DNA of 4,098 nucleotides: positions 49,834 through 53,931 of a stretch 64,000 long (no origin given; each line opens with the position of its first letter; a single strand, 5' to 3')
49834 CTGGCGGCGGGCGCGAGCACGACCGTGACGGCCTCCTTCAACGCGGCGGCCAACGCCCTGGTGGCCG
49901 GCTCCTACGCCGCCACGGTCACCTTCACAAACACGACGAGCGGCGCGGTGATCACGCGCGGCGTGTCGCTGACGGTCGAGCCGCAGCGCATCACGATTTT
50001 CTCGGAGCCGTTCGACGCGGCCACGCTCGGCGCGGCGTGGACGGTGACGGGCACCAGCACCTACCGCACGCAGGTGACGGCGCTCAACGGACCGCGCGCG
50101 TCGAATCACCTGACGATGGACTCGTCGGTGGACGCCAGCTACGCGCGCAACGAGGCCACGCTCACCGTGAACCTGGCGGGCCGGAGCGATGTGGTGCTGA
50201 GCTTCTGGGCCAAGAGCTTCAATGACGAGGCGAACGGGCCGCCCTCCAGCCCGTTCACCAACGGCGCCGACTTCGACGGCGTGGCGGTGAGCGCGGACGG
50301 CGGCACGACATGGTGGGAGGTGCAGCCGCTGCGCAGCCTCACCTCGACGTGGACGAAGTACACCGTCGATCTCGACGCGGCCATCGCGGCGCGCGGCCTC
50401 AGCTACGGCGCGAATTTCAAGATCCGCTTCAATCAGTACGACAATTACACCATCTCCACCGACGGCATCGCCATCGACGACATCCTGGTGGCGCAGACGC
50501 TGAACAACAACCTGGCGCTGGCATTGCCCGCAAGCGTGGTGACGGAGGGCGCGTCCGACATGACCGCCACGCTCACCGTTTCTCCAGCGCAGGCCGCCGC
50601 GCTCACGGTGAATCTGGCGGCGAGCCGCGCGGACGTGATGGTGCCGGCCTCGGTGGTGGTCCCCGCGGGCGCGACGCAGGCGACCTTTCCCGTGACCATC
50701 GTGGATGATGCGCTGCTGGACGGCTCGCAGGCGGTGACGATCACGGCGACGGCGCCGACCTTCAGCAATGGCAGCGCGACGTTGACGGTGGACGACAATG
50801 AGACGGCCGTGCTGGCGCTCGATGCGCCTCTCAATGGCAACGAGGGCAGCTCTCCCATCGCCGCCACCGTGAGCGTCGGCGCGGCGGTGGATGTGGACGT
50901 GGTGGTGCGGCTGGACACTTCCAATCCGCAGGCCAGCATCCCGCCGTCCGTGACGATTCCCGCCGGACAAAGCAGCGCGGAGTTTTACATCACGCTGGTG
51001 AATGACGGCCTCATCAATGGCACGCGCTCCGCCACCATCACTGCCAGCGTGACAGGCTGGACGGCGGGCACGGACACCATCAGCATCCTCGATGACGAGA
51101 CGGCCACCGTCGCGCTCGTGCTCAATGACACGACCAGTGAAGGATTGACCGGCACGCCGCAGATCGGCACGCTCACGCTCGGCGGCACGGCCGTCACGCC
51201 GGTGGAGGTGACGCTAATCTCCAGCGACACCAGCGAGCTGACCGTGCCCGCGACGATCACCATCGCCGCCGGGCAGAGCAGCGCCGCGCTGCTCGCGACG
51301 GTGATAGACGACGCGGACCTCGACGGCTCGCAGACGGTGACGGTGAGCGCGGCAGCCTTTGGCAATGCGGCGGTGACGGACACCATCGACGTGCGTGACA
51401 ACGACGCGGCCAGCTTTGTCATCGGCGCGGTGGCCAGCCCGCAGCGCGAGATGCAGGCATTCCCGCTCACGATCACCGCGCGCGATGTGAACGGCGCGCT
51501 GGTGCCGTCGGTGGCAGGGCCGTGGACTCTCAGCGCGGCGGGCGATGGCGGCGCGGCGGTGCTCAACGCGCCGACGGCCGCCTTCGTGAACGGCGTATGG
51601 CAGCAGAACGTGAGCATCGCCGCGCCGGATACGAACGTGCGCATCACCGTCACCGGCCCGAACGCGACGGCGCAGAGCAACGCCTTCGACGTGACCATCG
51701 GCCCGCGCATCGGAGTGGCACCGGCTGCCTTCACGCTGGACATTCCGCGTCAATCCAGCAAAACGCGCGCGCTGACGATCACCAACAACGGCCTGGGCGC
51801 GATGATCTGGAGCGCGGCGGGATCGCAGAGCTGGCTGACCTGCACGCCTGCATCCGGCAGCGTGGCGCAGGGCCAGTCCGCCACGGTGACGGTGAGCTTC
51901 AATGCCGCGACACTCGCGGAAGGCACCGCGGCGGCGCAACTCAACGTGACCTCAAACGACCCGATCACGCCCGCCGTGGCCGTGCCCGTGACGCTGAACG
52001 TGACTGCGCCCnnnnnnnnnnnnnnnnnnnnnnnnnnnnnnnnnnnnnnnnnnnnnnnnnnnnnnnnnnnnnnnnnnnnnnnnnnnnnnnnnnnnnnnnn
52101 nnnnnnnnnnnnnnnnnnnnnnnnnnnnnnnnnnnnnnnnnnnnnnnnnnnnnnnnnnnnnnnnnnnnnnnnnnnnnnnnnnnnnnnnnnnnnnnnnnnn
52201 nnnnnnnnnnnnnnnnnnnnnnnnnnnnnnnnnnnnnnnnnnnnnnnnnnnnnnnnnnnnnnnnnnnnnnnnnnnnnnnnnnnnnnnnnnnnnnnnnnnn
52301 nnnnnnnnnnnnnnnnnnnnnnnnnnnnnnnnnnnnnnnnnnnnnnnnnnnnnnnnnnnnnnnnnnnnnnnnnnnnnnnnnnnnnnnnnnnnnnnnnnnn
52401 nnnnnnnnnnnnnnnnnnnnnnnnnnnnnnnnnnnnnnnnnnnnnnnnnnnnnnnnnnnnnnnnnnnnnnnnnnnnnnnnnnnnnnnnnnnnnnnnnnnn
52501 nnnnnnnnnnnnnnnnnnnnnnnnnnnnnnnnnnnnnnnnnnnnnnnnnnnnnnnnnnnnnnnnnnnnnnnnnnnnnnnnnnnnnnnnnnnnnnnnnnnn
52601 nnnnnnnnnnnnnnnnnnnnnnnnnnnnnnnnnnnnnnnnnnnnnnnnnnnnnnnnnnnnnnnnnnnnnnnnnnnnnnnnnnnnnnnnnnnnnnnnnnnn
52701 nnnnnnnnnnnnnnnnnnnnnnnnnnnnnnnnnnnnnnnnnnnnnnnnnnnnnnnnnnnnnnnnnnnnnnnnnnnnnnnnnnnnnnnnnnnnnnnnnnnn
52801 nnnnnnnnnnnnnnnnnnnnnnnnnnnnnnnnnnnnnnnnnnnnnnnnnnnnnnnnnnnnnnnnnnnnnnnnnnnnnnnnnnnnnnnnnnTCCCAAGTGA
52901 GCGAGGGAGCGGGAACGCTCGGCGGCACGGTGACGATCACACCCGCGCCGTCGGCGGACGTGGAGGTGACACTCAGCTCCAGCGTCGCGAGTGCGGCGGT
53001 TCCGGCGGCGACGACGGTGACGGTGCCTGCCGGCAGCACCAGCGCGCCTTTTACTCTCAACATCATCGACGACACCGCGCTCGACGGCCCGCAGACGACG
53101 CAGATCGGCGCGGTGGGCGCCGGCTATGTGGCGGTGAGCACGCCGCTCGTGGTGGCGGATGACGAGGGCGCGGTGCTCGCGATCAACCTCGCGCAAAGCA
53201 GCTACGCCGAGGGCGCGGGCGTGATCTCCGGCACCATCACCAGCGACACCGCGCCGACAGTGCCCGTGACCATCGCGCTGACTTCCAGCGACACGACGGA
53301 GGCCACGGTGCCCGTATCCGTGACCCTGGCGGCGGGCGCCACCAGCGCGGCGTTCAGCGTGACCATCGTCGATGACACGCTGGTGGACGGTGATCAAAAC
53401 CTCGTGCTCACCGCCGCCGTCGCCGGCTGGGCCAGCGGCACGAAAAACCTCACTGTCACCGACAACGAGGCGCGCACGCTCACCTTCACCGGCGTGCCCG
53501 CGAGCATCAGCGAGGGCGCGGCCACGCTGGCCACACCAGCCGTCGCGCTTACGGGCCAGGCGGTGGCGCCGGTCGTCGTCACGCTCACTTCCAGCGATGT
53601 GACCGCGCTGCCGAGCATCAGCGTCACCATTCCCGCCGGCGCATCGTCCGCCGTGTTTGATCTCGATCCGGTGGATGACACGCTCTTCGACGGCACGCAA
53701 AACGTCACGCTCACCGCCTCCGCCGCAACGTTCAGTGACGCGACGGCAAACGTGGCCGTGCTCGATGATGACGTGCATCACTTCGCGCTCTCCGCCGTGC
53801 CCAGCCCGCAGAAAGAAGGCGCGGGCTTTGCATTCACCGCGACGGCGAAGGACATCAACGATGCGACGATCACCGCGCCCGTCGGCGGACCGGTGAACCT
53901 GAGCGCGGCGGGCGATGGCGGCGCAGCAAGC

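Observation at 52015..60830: Five copies of an uncharacterised ~280-aa module inside the giant protease gene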

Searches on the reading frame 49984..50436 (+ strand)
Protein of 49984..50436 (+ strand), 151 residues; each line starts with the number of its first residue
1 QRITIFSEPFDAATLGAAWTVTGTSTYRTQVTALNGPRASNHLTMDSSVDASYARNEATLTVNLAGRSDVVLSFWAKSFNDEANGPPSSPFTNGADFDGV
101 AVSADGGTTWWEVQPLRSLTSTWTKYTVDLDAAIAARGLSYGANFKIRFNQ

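Call 55: search_protein_families(library=pfam, proteins=[window:49984-50436:+], max_evalue=0.5)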
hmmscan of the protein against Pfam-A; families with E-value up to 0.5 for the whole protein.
window:49984-50436:+ (151 aa): 1 family
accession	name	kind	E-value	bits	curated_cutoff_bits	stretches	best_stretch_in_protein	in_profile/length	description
PF13205.12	Big_5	-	0.019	16.1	23.6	0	82-135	35-88/105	Bacterial Ig-like domain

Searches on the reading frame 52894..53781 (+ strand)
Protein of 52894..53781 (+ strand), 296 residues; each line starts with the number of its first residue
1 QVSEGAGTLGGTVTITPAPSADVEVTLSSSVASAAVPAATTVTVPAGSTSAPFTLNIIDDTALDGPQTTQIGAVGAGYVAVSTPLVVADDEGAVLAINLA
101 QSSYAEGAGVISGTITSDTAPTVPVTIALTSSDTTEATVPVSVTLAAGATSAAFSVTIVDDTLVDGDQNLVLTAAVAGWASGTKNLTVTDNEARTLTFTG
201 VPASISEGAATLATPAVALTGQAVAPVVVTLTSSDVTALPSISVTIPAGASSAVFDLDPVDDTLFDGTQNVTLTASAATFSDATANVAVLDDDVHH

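Call 55: search_protein_families(library=pfam, proteins=[window:52894-53781:+], max_evalue=0.5)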
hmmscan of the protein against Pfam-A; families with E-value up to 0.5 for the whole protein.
window:52894-53781:+ (296 aa): 1 family
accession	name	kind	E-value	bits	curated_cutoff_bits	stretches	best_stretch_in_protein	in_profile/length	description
PF03160.20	Calx-beta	-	0.0036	17.8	27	1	139-173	59-93/119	Calx-beta domain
